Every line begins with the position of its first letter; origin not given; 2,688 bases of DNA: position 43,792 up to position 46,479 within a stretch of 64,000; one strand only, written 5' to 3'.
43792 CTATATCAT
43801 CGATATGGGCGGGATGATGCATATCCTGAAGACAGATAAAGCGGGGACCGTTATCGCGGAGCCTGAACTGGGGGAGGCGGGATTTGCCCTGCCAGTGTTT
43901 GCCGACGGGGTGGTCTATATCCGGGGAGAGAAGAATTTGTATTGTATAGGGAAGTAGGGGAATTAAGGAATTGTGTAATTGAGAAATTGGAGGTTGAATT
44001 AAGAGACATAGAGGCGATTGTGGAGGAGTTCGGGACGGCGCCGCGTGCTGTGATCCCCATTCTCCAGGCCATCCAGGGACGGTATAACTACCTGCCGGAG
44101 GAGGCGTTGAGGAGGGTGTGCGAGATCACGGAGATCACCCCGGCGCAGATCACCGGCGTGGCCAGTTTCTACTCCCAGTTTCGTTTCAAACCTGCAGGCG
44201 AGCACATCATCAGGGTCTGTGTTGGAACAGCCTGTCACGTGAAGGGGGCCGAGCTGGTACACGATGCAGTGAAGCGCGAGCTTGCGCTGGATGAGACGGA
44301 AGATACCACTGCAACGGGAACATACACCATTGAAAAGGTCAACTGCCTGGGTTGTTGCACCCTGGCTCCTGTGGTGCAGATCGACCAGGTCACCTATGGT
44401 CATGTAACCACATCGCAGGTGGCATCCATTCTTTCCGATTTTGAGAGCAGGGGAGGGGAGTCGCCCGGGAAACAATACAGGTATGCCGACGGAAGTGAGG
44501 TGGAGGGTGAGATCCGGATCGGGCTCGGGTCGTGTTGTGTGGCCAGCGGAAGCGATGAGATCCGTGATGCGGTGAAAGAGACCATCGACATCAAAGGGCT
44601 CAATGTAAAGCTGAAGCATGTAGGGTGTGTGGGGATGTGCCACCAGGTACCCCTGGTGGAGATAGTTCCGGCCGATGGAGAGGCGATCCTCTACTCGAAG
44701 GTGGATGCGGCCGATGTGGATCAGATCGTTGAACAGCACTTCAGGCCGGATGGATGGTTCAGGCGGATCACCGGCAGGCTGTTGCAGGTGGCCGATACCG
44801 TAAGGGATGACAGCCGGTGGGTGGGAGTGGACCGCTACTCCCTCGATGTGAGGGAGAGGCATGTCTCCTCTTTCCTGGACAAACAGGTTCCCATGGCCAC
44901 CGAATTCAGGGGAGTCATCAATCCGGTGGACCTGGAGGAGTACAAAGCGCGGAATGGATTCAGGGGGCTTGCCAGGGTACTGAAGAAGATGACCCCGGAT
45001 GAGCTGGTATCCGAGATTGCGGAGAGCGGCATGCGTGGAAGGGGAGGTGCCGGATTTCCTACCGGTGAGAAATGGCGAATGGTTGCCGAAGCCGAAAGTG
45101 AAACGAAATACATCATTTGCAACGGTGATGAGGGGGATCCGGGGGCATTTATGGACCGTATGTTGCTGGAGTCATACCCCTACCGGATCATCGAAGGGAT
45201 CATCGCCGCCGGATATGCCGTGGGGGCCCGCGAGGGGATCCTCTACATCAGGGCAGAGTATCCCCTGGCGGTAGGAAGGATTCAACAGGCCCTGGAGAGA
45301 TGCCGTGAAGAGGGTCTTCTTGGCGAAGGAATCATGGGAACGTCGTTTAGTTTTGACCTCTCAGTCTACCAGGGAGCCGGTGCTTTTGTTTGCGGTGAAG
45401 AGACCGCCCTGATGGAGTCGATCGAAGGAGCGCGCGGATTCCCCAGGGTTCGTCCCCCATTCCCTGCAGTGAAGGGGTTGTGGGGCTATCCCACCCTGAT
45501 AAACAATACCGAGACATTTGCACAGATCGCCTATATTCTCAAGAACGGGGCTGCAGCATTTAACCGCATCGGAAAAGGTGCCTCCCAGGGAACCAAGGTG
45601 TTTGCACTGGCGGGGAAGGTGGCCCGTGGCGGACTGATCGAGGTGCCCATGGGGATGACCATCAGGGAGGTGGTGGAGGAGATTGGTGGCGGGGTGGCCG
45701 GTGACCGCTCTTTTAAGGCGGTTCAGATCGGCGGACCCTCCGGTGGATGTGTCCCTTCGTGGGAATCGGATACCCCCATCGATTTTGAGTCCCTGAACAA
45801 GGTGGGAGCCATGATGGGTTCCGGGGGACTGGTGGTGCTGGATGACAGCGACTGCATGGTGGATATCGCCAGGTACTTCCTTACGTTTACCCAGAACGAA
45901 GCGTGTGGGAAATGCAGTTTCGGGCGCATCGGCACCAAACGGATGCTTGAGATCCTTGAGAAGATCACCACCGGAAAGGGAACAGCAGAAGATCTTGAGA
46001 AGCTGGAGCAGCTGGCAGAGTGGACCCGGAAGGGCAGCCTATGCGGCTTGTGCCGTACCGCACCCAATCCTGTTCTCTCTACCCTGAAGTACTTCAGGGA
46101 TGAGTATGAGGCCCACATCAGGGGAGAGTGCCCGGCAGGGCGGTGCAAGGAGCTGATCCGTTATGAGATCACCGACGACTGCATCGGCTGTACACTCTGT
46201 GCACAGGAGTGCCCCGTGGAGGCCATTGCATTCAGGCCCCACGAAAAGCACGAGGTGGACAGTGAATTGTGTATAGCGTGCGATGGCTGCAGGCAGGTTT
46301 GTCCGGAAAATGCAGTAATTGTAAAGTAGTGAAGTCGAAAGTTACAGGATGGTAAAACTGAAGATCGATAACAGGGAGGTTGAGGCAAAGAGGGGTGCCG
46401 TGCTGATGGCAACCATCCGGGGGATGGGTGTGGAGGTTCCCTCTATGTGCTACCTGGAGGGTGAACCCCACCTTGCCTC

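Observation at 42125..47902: A 3-TM-anchored PQQ-like propeller overlaps a cytoplasmic NuoEF-like/GltD-like Fe-S flavoprotein pair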

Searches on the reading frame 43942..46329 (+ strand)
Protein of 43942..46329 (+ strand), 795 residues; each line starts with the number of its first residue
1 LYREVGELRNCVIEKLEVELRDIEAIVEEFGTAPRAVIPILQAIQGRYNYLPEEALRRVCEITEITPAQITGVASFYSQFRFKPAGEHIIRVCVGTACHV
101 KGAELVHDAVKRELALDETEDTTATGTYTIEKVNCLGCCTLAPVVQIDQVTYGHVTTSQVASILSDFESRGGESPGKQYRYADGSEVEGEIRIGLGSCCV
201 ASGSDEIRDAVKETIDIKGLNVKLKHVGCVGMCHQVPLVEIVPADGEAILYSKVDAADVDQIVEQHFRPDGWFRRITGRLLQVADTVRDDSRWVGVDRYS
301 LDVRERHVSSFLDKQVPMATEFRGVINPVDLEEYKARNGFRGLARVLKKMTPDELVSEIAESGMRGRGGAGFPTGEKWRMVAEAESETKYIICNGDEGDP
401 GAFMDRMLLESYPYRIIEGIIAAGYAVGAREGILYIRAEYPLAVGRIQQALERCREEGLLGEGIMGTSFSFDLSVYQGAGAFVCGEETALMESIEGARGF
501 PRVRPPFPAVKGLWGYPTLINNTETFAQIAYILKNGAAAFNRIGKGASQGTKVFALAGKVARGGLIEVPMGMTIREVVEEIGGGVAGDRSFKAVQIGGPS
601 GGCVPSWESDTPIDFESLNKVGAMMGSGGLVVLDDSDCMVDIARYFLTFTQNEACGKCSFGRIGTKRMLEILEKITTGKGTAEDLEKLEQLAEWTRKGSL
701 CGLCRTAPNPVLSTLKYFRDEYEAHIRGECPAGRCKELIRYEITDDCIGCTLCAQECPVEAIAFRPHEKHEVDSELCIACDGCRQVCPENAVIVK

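Call 3: search_protein_families(library=pfam, proteins=[window:43942-46329:+], max_evalue=0.01)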
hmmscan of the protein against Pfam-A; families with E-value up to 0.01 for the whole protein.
window:43942-46329:+ (795 aa): 11 families
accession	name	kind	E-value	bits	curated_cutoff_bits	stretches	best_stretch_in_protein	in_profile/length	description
PF01257.25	2Fe-2S_thioredx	-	6e-52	175.8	24.8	2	23-167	1-144/145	Thioredoxin-like [2Fe-2S] ferredoxin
PF01512.22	Complex1_51K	-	1.7e-43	148.5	31.2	1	359-530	1-149/150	Nuo51 FMN-binding domain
PF10589.14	NADH_4Fe-4S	-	7.5e-31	106.3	23.5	1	641-725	1-85/85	NADH-ubiquinone oxidoreductase-F iron-sulfur binding region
PF14697.11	Fer4_21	-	2e-10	41.1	35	1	745-792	6-57/59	4Fe-4S dicluster domain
PF12838.12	Fer4_7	-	2.9e-07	31.3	27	1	747-791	2-52/52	4Fe-4S dicluster domain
PF00037.32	Fer4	-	5.1e-07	29.7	21.1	2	743-762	4-23/24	4Fe-4S binding domain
PF13237.11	Fer4_10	-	4e-06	27.1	25.5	1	743-788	5-53/53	4Fe-4S dicluster domain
PF10531.15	SLBB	-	5.8e-06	26.5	27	1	554-602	2-53/55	SLBB domain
PF13187.11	Fer4_9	-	1.3e-05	25.6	27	1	746-791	1-51/52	4Fe-4S dicluster domain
PF22461.2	SLBB_2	-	0.00016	22.1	27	1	554-618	3-60/79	SLBB domain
PF13183.11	Fer4_8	-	0.0081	17.1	27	0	701-760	8-67/68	4Fe-4S dicluster domain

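Call 10: search_protein_families(library=ncbifam, proteins=[window:43942-46329:+], max_evalue=0.001)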
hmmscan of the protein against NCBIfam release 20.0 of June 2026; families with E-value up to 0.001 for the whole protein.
window:43942-46329:+ (795 aa): 51 families (the best 25 are shown)
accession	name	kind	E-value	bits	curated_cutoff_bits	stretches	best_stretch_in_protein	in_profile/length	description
TIGR01959.1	nuoF_fam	equivalog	6e-138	459.7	558.65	1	327-726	10-410/410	NADH-quinone oxidoreductase subunit NuoF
NF008436.0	PRK11278.1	equivalog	1.6e-108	363.5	749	1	316-730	12-430/448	NADH-quinone oxidoreductase subunit NuoF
NF010120.0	PRK13596.1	equivalog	2.5e-103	345.9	389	1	329-727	18-418/433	NADH-quinone oxidoreductase subunit NuoF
NF005722.0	PRK07539.1-2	equivalog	1.6e-42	145.3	141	1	20-166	10-155/157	NADH-quinone oxidoreductase subunit NuoE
NF004638.0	PRK05988.1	equivalog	1.3e-38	132.3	198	1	19-166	10-156/159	formate dehydrogenase subunit gamma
TIGR01958.1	nuoE_fam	subfamily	1.4e-36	125.8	142.4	1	23-168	2-148/148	NADH-quinone oxidoreductase subunit NuoE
NF005747.0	PRK07571.1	equivalog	1.1e-32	113.1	224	1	20-167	22-168/173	bidirectional hydrogenase complex protein HoxE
NF005725.0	PRK07539.1-5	equivalog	5.2e-31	107.6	220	1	21-168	23-172/174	NADH-quinone oxidoreductase subunit NuoE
NF005721.0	PRK07539.1-1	equivalog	2.4e-28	99.2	308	1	21-170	32-180/292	NADH-quinone oxidoreductase subunit NuoE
NF005724.0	PRK07539.1-4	equivalog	1e-27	97.5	280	1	35-179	40-184/240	NADH-quinone oxidoreductase subunit NuoE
NF009040.0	PRK12373.1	equivalog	2.6e-23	83.4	514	1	33-182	35-186/400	NADH-quinone oxidoreductase subunit E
NF005723.0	PRK07539.1-3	equivalog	9.5e-20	71.1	226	1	35-167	24-156/158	NADH-quinone oxidoreductase subunit NuoE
NF003454.1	PRK05035.1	equivalog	3.9e-14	52.1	345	1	347-453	118-221/556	electron transport complex subunit RsxC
NF058577.1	FdxA_fam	equivalog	6.2e-13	48.7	65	1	741-791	3-52/52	4Fe-4S ferredoxin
TIGR01945.1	rnfC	subfamily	7.5e-13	47.8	245.95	1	347-452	116-219/435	RnfABCDGE type electron transport complex subunit C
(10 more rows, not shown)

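Call 17: search_solved_structures(query=window:43942-46326:+, max_evalue=1e-20)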
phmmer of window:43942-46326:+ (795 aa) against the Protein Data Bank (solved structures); distinct sequences matched with E-value up to 1e-20: 92 (the best 60 are shown).
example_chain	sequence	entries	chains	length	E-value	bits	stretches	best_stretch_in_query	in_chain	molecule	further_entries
9n5u_B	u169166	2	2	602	3e-207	693.6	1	190-793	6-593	NfnB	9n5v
8oh5_B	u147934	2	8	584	7.9e-207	692.2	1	305-794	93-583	NAD-reducing hydrogenase subunit HoxF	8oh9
9bov_B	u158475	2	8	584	6.6e-199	666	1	311-794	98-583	NADH dehydrogenase (Quinone)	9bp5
7t2r_B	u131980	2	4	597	2e-189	634.7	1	192-792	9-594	NiFe hydrogenase subunit B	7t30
7q4v_B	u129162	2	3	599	4.3e-188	630.3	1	191-791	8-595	Iron hydrogenase HydB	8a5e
8a6t_B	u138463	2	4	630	5e-178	597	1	222-792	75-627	Electron bifurcating hydrogenase subunit HydB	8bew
7q4w_B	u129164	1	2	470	7.4e-177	593.1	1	331-791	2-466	Iron hydrogenase HydB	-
7p5h_B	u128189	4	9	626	1.2e-170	572.6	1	330-792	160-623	Fe-hydrogenase, subunit beta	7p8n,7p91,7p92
9mqx_B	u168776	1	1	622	1.8e-168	565.3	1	191-792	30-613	NADH:ubiquinone oxidoreductase, NADH-binding (51 kD) subunit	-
6vw7_B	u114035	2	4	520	1.1e-116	394.1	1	310-722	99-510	NAD-dependent formate dehydrogenase beta subunit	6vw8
2fug_1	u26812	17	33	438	2.5e-110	373.1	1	331-734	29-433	NADH-quinone oxidoreductase chain 1 | NADH-QUINONE OXIDOREDUCTASE SUBUNIT 1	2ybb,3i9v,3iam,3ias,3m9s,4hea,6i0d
9q8i_F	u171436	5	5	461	6.3e-104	351.9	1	317-727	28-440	NADH-quinone oxidoreductase subunit F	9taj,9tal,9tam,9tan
7p61_F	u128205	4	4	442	7.4e-104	351.7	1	317-727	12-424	NADH-quinone oxidoreductase subunit F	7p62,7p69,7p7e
7p64_F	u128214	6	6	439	7.5e-104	351.7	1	317-727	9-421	NADH-quinone oxidoreductase subunit F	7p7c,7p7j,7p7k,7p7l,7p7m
7awt_F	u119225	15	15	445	7.5e-104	351.7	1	317-727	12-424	NADH-quinone oxidoreductase subunit F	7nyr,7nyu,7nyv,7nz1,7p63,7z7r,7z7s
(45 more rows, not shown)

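Call 35: search_solved_structures(query=window:43987-46326:+, max_evalue=1e-150, show_alignments=2)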
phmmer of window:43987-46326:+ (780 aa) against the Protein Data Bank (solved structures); distinct sequences matched with E-value up to 1e-150: 9.
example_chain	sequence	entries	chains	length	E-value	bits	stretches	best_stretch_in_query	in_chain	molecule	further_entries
9n5u_B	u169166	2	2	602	2.8e-207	693.7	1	175-778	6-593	NfnB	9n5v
8oh5_B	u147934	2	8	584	7.1e-207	692.3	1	290-779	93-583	NAD-reducing hydrogenase subunit HoxF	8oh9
9bov_B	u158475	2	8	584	5.9e-199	666.1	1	296-779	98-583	NADH dehydrogenase (Quinone)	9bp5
7t2r_B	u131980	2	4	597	1.8e-189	634.7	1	177-777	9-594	NiFe hydrogenase subunit B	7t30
7q4v_B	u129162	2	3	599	3.9e-188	630.4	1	176-776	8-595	Iron hydrogenase HydB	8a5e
8a6t_B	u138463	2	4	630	4.4e-178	597.1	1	206-777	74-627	Electron bifurcating hydrogenase subunit HydB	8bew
7q4w_B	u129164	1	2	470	6.9e-177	593.2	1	316-776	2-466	Iron hydrogenase HydB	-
7p5h_B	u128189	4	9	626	1.1e-170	572.7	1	315-777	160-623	Fe-hydrogenase, subunit beta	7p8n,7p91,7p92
9mqx_B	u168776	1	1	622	2e-168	565.2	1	176-777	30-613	NADH:ubiquinone oxidoreductase, NADH-binding (51 kD) subunit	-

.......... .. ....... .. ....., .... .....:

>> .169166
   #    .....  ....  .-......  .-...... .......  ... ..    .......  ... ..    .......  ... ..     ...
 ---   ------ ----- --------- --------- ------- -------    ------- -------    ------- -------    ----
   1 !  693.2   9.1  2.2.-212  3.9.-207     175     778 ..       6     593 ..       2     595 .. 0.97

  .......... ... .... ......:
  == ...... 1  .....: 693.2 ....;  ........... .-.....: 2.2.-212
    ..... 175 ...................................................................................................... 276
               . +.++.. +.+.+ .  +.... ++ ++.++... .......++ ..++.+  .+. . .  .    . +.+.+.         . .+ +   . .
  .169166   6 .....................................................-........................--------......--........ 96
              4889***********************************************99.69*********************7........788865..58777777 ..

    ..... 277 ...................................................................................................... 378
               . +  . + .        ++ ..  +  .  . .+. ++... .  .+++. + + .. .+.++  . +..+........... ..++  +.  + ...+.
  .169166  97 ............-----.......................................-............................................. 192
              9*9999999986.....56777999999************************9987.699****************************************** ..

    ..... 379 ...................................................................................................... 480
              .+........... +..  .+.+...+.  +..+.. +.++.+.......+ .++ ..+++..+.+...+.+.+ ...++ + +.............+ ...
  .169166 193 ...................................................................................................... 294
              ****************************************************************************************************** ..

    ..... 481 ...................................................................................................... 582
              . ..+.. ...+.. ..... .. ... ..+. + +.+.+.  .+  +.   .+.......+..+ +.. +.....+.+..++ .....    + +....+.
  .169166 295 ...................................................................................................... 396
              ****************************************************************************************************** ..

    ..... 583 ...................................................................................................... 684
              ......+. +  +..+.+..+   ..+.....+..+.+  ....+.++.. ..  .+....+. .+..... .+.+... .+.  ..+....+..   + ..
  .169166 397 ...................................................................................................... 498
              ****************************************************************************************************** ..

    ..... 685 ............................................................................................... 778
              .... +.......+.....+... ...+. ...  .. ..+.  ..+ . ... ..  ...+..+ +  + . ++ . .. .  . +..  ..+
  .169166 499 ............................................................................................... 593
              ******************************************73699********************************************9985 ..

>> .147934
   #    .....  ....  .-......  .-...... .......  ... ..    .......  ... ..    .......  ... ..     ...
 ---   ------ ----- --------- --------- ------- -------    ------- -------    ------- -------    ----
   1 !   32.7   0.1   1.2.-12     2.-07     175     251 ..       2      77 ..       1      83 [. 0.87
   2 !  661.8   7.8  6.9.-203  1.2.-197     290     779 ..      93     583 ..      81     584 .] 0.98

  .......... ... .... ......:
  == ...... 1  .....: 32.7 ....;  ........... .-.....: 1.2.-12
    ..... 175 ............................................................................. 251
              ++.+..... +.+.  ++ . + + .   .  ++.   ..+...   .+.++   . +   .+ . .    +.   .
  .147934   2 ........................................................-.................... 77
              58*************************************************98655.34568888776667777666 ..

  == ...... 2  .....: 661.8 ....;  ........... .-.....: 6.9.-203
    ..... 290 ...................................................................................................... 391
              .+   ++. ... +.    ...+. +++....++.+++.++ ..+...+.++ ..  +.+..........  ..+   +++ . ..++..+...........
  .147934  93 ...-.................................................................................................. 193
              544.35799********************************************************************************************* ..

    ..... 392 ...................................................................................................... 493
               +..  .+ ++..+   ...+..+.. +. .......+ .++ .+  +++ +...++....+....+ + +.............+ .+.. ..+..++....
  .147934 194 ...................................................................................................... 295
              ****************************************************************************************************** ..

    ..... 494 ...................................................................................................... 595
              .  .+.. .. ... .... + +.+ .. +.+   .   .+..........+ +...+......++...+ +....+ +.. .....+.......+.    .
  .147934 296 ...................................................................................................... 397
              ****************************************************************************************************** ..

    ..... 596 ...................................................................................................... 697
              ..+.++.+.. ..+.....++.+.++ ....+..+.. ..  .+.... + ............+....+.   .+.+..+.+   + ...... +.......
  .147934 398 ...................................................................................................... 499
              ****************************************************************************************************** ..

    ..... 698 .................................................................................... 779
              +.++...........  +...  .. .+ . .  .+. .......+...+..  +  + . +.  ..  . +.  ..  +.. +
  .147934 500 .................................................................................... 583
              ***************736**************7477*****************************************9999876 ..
